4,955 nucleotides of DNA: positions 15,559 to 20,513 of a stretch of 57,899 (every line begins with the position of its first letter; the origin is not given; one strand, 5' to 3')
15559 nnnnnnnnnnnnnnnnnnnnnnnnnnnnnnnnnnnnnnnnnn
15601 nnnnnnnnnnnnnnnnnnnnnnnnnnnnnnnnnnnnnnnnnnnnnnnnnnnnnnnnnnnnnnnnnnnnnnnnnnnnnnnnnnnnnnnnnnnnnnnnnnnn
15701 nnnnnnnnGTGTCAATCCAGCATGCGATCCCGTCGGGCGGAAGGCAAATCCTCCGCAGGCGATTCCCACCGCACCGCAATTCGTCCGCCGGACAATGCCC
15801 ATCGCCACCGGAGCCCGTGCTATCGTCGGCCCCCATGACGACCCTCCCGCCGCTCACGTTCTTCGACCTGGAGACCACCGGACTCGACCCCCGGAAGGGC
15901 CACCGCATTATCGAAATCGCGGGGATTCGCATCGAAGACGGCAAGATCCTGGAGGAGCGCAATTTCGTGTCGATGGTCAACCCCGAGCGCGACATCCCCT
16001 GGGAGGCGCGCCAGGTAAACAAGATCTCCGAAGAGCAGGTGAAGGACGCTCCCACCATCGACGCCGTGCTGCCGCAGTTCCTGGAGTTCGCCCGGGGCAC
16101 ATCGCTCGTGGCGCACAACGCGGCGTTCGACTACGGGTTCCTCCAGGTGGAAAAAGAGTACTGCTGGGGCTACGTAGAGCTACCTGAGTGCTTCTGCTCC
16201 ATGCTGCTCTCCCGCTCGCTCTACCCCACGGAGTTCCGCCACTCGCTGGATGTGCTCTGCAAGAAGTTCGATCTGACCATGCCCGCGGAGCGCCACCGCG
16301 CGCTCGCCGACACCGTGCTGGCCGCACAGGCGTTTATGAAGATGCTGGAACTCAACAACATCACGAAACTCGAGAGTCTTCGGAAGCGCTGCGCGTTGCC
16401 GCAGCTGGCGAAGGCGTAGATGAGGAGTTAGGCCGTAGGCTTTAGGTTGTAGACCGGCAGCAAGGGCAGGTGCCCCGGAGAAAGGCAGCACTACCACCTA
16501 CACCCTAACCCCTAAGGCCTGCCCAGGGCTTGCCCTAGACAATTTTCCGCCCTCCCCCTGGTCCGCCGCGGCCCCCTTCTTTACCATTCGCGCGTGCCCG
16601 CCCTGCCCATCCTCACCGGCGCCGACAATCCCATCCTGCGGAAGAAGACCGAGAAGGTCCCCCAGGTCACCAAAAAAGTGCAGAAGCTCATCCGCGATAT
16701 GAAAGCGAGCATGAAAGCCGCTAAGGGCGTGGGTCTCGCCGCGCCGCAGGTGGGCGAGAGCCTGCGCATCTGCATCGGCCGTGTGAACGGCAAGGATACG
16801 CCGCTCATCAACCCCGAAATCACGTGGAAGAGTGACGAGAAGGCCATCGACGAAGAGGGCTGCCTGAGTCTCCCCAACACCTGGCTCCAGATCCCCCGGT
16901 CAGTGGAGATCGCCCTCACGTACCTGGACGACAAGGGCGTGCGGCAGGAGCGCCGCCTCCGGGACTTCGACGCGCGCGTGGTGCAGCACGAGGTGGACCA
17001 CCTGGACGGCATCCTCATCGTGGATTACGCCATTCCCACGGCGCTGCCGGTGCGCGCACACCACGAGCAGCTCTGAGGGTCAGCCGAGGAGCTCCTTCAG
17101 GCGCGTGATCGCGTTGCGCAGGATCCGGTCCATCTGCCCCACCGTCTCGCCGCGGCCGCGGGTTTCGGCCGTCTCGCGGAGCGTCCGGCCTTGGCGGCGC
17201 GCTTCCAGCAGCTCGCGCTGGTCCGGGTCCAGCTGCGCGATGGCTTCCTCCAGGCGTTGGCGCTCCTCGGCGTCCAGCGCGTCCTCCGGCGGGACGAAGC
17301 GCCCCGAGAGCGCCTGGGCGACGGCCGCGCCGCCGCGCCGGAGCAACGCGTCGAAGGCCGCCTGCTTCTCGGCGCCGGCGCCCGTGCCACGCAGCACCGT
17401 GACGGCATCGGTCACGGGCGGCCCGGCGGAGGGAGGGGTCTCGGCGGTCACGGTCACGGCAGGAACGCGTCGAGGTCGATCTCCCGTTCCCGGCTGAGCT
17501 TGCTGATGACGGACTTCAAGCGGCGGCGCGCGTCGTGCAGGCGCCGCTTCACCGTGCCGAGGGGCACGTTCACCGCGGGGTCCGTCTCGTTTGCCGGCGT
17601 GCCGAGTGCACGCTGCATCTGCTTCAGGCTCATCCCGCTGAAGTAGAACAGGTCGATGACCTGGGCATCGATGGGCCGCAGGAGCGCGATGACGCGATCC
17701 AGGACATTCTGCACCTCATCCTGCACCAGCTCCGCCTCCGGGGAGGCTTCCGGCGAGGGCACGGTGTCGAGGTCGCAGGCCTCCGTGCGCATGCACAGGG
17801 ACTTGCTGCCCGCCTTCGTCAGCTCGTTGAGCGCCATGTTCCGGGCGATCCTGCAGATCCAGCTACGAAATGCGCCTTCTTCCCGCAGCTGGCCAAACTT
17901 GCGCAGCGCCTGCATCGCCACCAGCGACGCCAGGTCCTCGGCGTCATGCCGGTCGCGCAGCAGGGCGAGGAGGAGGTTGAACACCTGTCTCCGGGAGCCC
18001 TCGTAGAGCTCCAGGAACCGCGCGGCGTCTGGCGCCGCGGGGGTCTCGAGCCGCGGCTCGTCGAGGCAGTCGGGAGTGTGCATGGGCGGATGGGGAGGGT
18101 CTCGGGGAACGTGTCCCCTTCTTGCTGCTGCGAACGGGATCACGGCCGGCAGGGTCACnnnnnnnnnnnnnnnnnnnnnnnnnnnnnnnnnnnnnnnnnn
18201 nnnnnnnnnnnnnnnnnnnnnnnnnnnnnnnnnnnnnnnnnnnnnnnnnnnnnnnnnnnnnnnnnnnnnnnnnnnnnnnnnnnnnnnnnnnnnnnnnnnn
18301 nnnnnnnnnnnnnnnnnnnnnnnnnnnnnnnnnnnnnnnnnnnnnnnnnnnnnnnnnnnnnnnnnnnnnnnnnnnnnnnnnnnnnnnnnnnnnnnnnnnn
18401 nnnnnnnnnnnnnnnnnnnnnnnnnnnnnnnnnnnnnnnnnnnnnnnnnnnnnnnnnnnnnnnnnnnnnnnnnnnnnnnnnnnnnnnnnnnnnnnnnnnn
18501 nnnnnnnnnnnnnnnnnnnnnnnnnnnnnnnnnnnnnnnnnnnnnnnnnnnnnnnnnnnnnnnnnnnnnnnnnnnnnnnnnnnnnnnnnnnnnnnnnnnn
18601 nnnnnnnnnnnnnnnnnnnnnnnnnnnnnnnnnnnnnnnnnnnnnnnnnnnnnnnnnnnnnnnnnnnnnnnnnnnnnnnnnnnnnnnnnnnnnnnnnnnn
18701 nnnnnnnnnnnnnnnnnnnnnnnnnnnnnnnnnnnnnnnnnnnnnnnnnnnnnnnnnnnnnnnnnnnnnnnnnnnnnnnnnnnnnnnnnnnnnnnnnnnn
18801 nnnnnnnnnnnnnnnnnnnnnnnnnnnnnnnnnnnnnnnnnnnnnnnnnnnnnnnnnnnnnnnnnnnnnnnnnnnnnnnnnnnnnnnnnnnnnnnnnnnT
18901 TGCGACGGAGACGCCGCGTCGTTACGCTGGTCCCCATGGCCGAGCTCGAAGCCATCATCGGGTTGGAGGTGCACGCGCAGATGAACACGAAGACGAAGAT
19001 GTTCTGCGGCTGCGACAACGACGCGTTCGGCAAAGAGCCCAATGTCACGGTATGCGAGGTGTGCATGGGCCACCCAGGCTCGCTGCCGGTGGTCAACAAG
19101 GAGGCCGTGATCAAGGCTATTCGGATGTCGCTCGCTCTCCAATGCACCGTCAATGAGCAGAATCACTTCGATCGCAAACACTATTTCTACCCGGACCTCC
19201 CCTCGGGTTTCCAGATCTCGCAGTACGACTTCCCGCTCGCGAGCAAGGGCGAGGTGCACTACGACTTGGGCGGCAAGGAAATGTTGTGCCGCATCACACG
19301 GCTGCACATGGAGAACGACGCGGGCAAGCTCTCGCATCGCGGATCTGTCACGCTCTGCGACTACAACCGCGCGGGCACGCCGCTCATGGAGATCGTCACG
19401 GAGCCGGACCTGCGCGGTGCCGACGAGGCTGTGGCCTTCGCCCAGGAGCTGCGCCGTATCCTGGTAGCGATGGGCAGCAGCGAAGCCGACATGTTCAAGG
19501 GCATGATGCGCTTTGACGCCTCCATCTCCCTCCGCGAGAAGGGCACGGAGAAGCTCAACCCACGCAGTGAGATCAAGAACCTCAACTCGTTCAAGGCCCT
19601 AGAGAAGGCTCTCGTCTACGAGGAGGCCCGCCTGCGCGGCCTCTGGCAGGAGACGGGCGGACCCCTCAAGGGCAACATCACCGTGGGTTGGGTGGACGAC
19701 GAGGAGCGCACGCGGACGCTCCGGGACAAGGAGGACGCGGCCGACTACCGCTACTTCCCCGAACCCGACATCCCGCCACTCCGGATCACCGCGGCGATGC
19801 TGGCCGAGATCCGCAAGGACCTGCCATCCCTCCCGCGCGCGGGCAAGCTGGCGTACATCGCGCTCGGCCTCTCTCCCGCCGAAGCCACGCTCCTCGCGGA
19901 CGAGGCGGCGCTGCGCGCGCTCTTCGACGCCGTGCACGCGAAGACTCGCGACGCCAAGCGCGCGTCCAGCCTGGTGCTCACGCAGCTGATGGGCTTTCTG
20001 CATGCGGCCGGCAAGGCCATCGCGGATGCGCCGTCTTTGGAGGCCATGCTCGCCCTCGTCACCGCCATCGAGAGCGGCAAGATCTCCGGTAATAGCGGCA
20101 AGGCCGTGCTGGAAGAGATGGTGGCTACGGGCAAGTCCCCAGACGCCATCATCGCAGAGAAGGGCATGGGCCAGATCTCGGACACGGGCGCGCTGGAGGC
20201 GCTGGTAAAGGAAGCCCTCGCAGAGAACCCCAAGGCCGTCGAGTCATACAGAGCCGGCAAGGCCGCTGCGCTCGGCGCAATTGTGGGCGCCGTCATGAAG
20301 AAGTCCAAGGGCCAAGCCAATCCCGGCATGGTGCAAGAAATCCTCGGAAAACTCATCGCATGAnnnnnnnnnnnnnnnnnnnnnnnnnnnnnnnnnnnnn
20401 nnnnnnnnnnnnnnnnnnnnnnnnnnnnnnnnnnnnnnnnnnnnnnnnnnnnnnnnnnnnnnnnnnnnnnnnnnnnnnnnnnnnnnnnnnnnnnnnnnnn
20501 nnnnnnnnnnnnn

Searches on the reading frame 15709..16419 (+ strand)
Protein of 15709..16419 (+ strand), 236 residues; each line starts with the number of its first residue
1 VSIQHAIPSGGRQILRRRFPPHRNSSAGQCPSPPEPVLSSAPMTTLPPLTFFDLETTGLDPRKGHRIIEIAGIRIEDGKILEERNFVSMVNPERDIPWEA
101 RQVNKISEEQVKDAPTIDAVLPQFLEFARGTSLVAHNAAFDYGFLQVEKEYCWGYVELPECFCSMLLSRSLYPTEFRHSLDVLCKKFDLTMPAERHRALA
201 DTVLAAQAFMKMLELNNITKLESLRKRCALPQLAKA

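Call 36: search_protein_families(library=pfam, proteins=[window:15709-16419:+], max_evalue=0.01)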
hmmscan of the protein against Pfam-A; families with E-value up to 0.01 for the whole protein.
window:15709-16419:+ (236 aa): 4 families
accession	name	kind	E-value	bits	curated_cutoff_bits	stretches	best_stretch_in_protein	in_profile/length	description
PF00929.31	RNase_T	-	8.4e-37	127.7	24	1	51-209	2-164/164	Exonuclease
PF16473.11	Rv2179c-like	-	4e-05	23.8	27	1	51-209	4-173/177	3'-5' exoribonuclease Rv2179c-like domain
PF01612.26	DNA_pol_A_exo1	-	0.0014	18.9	23.6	1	131-187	77-127/173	3'-5' exonuclease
PF13482.12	RNase_H_2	-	0.0017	18.7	22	1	51-93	2-40/165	RNase_H superfamily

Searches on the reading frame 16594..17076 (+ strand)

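Call 36: search_protein_families(library=pfam, proteins=[window:16594-17076:+], max_evalue=0.01)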
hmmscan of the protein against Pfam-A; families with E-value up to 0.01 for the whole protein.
window:16594-17076:+ (160 aa): 1 family
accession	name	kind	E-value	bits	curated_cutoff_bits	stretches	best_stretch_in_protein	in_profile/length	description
PF01327.26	Pep_deformylase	-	7.2e-44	149.6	22.8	1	10-147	7-151/156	Polypeptide deformylase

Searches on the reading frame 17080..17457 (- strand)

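Call 36: search_protein_families(library=pfam, proteins=[window:17080-17457:-], max_evalue=0.01)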
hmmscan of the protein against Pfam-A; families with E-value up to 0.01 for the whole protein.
window:17080-17457:- (125 aa): 2 families
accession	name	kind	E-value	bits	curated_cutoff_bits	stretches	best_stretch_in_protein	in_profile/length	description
PF08281.18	Sigma70_r4_2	-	0.00023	21.2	25.7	1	66-100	1-36/54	Sigma-70, region 4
PF20242.3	Emfourin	-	0.0043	17.9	27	1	40-120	3-86/91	Emfourin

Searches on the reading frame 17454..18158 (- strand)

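Call 36: search_protein_families(library=pfam, proteins=[window:17454-18158:-], max_evalue=0.01)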
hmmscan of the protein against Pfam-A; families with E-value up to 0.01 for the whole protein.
window:17454-18158:- (234 aa): 3 families
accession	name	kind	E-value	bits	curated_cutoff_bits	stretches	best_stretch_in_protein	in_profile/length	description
PF04542.20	Sigma70_r2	-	2.5e-12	46.8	24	1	51-117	1-69/71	Sigma-70 region 2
PF08281.18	Sigma70_r4_2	-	1.2e-07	31.6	25.7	1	152-214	3-54/54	Sigma-70, region 4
PF04545.22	Sigma70_r4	-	7.5e-05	22.6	24.1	0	197-215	31-49/50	Sigma-70, region 4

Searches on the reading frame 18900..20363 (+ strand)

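Call 36: search_protein_families(library=pfam, proteins=[window:18900-20363:+], max_evalue=0.01)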
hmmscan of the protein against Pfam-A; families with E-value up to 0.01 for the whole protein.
window:18900-20363:+ (487 aa): 2 families
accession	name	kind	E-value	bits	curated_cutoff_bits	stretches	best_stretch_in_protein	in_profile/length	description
PF02934.20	GatB_N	-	3.6e-105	351.5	23.4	1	19-301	2-276/277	GatB/GatE catalytic domain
PF02637.23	GatB_Yqey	-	2.5e-42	144.7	27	1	341-485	2-147/148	GatB domain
